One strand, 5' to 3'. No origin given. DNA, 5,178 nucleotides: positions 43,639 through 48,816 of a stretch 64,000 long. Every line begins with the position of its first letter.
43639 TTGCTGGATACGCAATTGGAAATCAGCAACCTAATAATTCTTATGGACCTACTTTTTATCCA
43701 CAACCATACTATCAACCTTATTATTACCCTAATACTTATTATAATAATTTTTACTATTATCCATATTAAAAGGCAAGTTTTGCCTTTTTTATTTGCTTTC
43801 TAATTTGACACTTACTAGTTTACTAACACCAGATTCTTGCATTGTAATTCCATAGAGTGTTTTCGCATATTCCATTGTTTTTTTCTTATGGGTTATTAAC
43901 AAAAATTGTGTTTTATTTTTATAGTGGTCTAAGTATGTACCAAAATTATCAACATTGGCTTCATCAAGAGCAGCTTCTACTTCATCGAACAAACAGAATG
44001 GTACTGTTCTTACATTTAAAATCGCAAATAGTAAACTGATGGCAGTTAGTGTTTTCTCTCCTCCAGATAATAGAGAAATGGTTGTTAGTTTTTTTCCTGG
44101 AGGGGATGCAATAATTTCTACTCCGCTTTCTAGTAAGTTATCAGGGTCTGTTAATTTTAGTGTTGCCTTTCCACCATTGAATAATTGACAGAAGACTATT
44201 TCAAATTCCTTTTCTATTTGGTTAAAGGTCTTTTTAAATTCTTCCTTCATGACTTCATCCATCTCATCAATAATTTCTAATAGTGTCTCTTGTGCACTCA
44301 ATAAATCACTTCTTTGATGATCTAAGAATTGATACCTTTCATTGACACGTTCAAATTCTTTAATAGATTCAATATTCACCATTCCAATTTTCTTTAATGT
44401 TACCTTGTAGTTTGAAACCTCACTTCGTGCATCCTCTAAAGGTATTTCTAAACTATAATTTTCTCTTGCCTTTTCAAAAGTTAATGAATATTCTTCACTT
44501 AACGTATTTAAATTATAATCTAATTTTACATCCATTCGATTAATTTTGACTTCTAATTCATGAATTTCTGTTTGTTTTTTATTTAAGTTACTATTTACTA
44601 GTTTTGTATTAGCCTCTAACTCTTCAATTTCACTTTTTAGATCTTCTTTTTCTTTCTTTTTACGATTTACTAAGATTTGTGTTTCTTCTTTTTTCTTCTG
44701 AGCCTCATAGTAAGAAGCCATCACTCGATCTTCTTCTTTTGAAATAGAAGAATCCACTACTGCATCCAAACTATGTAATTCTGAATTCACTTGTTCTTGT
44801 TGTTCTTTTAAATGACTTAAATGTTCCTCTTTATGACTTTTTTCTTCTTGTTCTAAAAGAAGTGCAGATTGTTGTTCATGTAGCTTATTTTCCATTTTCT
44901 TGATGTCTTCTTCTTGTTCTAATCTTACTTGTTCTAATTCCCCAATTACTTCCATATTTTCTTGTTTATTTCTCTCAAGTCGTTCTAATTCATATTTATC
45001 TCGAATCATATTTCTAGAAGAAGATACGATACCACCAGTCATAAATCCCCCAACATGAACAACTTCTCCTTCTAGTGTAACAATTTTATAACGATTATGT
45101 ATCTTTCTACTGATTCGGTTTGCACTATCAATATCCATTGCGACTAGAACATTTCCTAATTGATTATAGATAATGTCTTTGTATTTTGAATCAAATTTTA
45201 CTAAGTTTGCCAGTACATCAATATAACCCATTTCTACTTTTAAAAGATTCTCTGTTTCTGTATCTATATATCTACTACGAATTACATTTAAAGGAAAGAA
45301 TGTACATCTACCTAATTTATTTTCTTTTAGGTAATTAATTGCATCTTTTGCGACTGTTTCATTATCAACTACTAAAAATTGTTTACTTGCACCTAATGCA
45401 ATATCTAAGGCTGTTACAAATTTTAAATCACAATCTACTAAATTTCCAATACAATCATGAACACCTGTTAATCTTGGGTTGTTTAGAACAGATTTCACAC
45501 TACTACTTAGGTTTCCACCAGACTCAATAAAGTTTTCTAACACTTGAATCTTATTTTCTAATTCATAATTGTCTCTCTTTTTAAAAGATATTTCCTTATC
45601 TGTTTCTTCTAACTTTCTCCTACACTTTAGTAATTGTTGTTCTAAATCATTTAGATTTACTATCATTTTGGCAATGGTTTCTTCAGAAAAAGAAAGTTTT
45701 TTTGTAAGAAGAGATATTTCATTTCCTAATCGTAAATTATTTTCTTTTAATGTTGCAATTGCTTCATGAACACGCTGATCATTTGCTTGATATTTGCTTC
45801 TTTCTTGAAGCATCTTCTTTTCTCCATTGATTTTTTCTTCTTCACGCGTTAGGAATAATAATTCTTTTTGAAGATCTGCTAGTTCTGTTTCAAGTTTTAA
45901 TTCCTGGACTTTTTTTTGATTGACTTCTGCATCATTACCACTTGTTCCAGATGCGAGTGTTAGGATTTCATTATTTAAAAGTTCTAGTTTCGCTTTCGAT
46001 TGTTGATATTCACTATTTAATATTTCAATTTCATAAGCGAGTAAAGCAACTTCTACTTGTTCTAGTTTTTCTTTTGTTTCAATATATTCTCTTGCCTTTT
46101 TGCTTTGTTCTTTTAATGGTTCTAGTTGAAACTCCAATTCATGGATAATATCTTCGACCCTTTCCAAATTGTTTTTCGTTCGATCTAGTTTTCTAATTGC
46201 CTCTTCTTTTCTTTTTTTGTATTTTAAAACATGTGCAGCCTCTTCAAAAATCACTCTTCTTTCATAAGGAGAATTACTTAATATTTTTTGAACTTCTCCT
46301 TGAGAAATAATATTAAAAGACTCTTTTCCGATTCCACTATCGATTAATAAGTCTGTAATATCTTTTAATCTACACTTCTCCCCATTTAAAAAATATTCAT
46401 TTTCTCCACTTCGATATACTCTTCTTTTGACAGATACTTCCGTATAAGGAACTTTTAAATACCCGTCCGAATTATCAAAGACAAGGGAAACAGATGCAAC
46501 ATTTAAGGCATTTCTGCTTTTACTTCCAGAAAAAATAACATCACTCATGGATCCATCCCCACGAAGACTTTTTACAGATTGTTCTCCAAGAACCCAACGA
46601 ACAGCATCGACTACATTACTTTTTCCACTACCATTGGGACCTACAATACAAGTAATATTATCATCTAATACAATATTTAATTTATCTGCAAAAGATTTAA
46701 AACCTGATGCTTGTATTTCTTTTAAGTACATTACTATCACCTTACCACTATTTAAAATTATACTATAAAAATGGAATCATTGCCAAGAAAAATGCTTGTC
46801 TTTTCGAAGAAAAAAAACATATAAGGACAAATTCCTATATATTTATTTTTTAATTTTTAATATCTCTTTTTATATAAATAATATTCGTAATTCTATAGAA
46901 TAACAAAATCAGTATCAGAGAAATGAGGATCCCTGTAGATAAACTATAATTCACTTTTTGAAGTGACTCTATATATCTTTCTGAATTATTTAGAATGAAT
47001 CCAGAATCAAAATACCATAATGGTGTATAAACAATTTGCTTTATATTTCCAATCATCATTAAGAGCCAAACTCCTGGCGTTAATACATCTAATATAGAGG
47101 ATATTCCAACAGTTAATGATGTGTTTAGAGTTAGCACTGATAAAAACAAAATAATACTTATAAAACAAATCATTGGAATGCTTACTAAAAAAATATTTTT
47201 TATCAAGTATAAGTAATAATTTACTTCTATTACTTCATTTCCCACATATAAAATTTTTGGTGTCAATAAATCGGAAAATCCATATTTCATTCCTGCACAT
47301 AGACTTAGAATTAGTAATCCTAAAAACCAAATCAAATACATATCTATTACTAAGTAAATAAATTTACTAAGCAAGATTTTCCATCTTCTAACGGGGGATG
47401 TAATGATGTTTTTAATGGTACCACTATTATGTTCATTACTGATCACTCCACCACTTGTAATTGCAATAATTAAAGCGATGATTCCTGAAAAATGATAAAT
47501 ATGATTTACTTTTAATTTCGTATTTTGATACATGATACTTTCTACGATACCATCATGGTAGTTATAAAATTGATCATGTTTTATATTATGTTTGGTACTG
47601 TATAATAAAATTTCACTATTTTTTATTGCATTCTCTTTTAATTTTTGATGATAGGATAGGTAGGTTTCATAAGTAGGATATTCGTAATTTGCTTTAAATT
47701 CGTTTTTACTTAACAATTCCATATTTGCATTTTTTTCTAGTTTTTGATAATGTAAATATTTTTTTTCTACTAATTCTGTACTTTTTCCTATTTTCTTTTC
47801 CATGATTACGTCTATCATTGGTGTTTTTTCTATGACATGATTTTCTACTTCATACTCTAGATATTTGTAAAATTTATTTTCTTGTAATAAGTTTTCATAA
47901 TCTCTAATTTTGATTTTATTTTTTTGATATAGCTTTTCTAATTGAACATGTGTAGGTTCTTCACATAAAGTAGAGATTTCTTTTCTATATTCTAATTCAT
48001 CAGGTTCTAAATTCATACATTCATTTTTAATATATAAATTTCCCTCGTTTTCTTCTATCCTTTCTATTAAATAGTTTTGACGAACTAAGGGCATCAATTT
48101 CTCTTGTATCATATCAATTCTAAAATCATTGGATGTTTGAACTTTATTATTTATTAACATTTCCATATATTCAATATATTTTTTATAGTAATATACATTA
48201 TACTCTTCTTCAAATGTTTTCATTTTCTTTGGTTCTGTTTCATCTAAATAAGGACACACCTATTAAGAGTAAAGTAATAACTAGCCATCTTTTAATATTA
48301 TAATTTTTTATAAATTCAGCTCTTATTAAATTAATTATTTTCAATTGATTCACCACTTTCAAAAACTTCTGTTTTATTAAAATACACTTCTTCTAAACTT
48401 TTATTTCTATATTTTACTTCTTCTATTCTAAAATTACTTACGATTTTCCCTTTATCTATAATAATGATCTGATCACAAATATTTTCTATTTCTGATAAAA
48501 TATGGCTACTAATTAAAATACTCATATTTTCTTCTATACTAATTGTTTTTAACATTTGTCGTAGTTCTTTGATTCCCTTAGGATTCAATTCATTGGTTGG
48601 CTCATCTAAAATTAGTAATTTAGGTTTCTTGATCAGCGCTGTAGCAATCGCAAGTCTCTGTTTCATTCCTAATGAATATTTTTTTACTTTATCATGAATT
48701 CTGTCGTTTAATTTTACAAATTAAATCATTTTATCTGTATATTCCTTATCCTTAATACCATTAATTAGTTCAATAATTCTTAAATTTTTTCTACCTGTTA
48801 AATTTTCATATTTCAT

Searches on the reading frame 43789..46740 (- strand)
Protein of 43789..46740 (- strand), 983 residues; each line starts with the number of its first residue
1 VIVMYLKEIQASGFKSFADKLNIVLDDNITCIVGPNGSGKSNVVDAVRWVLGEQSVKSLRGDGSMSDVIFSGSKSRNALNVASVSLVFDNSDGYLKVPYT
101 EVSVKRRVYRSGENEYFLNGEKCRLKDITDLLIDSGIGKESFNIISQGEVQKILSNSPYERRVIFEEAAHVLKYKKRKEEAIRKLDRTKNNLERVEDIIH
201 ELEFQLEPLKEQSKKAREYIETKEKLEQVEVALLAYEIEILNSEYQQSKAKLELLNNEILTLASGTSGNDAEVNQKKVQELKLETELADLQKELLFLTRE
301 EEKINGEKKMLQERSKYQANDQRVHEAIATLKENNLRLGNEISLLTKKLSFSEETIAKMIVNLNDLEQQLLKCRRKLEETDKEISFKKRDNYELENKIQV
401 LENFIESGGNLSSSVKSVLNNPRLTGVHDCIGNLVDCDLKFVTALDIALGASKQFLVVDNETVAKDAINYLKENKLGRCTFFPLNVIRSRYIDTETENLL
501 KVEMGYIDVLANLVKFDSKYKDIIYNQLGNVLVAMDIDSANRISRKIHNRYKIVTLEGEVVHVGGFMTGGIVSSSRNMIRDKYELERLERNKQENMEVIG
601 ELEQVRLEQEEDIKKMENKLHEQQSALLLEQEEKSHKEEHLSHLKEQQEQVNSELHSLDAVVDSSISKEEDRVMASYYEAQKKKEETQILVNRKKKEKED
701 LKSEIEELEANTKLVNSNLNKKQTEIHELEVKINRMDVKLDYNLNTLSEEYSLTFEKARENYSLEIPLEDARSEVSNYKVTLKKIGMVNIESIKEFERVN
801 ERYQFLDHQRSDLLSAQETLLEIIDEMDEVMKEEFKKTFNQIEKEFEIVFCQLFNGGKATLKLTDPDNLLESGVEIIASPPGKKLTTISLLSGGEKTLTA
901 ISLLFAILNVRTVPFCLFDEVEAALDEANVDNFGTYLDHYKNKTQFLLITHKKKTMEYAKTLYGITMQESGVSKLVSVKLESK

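Call 7: search_protein_families(library=pfam, proteins=[window:43789-46740:-], max_evalue=0.001)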
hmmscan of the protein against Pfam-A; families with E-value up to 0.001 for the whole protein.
window:43789-46740:- (983 aa): 6 families
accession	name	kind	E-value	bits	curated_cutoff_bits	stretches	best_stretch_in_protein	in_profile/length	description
PF02463.25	SMC_N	-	9.4e-67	225.1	40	2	5-148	1-140/220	RecF/RecN/SMC N terminal domain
PF06470.18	SMC_hinge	-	5e-27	95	22.5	1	425-544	2-116/116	SMC proteins Flexible Hinge Domain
PF13476.12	AAA_23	-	5.4e-16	60.3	27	1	9-246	2-194/201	AAA domain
PF13304.12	AAA_21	-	2.3e-11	44.8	27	1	29-81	1-42/304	AAA domain, putative AbiEii toxin, Type IV TA system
PF13175.12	AAA_15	-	1.1e-07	32.3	32.1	1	4-404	1-278/374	AAA ATPase domain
PF13555.12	AAA_29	-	1.1e-05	25.6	27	1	15-51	10-46/61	P-loop containing region of AAA domain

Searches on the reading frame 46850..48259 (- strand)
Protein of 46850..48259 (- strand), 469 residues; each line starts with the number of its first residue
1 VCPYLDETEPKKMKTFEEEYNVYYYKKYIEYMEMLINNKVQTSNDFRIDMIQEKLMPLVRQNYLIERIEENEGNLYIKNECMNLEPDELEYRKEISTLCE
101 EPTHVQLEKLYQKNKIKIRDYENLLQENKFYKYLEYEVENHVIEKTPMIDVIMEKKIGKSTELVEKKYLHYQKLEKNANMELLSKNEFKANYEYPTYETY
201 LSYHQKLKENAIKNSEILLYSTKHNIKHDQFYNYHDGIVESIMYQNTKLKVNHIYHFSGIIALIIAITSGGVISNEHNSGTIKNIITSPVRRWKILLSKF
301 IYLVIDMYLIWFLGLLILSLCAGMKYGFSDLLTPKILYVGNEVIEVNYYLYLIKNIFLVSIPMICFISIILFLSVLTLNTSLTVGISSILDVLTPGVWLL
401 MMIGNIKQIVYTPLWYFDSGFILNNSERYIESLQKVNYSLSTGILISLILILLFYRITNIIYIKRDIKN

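Call 7: search_protein_families(library=pfam, proteins=[window:46850-48259:-], max_evalue=0.001)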
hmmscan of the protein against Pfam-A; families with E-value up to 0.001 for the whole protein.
window:46850-48259:- (469 aa): 3 families
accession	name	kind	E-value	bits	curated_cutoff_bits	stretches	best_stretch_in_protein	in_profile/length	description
PF12679.13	ABC2_membrane_2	-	1e-14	54.9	27.2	1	210-466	72-282/283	ABC-2 family transporter protein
PF12730.13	ABC2_membrane_4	-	6.4e-10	39.7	27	1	251-367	50-159/179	ABC-2 family transporter protein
PF12698.13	ABC2_membrane_3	-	3.9e-06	26.6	31.6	1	120-454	78-341/347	ABC-2 family transporter protein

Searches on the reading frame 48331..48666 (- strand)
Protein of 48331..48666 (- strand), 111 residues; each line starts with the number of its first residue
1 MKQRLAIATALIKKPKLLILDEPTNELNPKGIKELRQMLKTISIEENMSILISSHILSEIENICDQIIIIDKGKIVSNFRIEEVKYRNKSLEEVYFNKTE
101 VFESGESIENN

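Call 7: search_protein_families(library=pfam, proteins=[window:48331-48666:-], max_evalue=0.001)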
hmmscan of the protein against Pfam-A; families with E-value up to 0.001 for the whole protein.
window:48331-48666:- (111 aa): 2 families
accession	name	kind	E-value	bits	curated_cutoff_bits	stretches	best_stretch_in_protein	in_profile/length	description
PF00005.33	ABC_tran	-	5.3e-07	30.8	25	1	1-25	113-137/137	ABC transporter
PF13304.12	AAA_21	-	1.7e-06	28.8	27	1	3-58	243-301/304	AAA domain, putative AbiEii toxin, Type IV TA system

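Call 88: search_protein_families(library=ncbifam, proteins=[window:48331-48666:-], max_evalue=0.01)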
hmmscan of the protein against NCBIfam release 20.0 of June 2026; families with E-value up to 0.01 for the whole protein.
window:48331-48666:- (111 aa): 180 families (the best 25 are shown)
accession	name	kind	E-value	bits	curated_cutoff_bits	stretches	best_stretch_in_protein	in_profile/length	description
TIGR03740.1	galliderm_ABC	subfamily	2.2e-29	102.8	309.75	1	1-98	129-221/223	lantibiotic protection ABC transporter ATP-binding subunit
TIGR03522.1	GldA_ABC_ATP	equivalog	8e-25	87.9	402.6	1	2-90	139-225/301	gliding motility-associated ABC transporter ATP-binding subunit GldA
NF047568.1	PSM_export_PmtC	equivalog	9.5e-24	84.3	375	1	1-91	124-214/290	phenol-soluble modulin export ABC transporter ATP-binding protein PmtC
TIGR04521.1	ECF_ATPase_2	equivalog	2.4e-21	76.1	330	1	2-104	150-252/279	energy-coupling factor transporter ATPase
TIGR01188.1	drrA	subfamily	4.2e-21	75.5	312.45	1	1-88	129-215/302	daunorubicin resistance ABC transporter, ATP-binding protein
TIGR03410.1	urea_trans_UrtE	equivalog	2.9e-19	69.4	285.8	1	2-85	137-220/230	urea ABC transporter ATP-binding subunit UrtE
TIGR04520.1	ECF_ATPase_1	equivalog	1.2e-18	67.5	315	1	2-102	142-241/269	energy-coupling factor transporter ATPase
NF010158.0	PRK13637.1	equivalog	1.3e-18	67.1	390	1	2-100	150-248/287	energy-coupling factor transporter ATPase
NF010157.0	PRK13636.1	equivalog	1.9e-17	63.4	463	1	2-94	147-239/285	cobalt transporter ATP-binding subunit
NF010155.0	PRK13634.1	equivalog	2e-17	63.4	413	1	3-102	152-251/290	energy-coupling factor ABC transporter ATP-binding protein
NF033858.1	ABC2_perm_RbbA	equivalog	2e-17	62.4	1050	1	1-96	402-498/909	ribosome-associated ATPase/putative transporter RbbA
NF010171.0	PRK13652.1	equivalog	2.1e-17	63.1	476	1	2-96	143-237/277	cobalt transporter ATP-binding subunit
TIGR02142.1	modC_ABC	equivalog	5.8e-17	62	285.05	1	2-88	137-223/353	molybdenum ABC transporter ATP-binding protein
NF047565.1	PSM_export_PmtA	equivalog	1.7e-16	60.3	350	1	1-86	132-217/282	phenol-soluble modulin export ABC transporter ATP-binding protein PmtA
NF008355.0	PRK11144.1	equivalog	3.7e-16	59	434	1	2-85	134-217/353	molybdenum ABC transporter ATP-binding protein ModC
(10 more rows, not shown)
